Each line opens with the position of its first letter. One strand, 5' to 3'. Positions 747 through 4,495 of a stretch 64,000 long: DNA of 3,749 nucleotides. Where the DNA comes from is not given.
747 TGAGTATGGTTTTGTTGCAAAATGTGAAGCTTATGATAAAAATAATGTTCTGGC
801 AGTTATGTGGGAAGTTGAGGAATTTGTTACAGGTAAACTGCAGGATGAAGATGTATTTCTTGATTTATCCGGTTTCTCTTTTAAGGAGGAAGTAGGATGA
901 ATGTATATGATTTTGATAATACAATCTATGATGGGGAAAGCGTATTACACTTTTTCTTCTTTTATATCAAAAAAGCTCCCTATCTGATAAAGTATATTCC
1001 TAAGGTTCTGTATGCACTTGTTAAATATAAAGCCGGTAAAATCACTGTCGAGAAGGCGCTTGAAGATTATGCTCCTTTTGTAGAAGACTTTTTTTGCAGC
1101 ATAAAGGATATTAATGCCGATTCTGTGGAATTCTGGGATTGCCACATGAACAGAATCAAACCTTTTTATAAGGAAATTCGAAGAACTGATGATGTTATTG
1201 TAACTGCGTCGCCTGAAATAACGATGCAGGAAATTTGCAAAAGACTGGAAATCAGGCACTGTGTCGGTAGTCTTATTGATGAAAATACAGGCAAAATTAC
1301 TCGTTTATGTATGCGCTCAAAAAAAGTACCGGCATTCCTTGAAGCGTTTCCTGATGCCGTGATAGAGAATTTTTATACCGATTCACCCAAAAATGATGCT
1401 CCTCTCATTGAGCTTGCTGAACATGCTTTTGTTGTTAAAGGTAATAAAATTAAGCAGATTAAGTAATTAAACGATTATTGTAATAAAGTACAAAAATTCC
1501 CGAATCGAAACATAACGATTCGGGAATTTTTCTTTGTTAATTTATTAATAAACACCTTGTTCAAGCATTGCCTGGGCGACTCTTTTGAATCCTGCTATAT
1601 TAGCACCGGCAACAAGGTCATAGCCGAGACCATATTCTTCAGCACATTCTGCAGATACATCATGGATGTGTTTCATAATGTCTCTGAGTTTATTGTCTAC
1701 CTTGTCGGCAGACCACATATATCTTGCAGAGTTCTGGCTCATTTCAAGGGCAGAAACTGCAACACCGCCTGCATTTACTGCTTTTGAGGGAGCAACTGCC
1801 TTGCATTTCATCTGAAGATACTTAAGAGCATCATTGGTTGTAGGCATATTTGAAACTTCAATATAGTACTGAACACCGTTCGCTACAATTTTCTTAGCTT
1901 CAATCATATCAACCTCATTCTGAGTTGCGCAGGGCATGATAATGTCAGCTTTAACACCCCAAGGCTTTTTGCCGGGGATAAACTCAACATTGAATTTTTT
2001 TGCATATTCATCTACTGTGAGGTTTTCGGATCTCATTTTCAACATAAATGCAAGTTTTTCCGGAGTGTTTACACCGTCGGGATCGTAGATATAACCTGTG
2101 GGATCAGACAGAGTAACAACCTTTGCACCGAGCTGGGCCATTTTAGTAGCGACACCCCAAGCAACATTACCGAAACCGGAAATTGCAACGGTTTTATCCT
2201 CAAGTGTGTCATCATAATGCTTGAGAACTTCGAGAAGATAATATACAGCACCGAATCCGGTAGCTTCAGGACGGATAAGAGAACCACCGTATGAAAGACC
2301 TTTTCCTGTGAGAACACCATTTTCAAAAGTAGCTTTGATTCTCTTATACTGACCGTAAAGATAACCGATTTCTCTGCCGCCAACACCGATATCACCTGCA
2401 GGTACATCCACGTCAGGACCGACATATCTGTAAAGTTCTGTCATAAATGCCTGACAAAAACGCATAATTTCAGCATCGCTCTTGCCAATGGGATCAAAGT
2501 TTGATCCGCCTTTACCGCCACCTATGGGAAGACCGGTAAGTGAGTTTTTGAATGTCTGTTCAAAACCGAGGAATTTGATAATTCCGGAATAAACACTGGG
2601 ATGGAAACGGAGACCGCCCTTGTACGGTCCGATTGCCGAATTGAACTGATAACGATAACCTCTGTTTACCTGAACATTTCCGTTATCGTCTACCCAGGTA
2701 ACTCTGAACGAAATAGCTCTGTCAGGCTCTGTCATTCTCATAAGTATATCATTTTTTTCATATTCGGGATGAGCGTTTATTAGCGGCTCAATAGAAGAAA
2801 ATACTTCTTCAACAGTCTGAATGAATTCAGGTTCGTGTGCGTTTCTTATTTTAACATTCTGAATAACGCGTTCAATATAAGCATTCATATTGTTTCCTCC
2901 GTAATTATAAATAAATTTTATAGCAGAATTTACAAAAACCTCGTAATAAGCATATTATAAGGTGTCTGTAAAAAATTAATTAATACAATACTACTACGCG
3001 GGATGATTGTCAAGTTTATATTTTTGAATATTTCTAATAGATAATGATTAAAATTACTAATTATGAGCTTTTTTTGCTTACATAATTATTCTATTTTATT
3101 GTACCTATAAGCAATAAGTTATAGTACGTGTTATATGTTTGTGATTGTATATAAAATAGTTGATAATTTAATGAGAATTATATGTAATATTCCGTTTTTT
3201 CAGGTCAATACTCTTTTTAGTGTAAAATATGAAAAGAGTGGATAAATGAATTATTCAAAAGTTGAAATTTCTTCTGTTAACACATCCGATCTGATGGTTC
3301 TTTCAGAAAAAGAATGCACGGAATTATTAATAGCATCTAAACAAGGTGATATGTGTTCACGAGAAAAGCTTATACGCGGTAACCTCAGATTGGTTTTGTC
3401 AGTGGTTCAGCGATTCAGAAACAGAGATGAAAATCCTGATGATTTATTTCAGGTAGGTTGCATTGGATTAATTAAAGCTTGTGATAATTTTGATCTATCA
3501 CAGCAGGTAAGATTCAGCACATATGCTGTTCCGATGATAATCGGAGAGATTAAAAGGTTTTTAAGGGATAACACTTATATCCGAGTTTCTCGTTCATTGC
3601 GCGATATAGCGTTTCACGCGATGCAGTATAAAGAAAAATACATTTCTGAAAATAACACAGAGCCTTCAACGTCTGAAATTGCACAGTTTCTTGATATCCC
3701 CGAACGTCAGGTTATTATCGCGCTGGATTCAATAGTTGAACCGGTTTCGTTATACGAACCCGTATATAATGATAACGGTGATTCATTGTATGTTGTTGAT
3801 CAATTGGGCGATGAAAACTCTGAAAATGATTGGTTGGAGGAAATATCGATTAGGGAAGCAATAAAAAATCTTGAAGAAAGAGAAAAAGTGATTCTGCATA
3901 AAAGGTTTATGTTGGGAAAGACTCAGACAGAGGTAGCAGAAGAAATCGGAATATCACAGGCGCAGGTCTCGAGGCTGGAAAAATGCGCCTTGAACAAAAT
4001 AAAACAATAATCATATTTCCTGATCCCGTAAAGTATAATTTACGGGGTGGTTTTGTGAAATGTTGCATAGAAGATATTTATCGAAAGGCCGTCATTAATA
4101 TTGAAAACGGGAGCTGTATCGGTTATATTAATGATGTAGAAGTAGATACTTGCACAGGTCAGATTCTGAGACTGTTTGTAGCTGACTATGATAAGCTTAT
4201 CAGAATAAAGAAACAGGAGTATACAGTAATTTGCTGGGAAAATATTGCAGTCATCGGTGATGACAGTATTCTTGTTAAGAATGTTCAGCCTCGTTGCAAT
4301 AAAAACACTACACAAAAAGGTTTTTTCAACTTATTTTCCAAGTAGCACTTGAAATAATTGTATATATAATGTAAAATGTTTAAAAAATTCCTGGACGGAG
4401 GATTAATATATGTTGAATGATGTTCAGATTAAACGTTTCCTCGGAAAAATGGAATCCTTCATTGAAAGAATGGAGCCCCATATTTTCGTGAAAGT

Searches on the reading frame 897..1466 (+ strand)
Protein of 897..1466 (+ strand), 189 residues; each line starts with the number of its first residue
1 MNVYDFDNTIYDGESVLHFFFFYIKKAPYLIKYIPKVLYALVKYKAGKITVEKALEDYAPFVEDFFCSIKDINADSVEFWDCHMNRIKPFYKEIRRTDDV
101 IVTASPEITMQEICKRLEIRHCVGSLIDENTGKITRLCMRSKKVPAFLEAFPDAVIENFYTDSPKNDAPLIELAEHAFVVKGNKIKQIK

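Call 86: find_encoding_contigs(protein=window:897-1466:+, flank=10000, max_places=6)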
Protein window:897-1466:+ (189 aa): no gene with exactly this product is on record in the collection.

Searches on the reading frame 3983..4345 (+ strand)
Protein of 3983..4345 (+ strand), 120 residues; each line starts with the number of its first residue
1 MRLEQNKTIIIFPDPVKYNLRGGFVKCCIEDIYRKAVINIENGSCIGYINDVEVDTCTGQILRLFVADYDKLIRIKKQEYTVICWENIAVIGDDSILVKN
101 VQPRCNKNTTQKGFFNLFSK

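Call 85: find_encoding_contigs(protein=window:3983-4345:+, flank=10000, max_places=6)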
Protein window:3983-4345:+ (120 aa): no gene with exactly this product is on record in the collection.
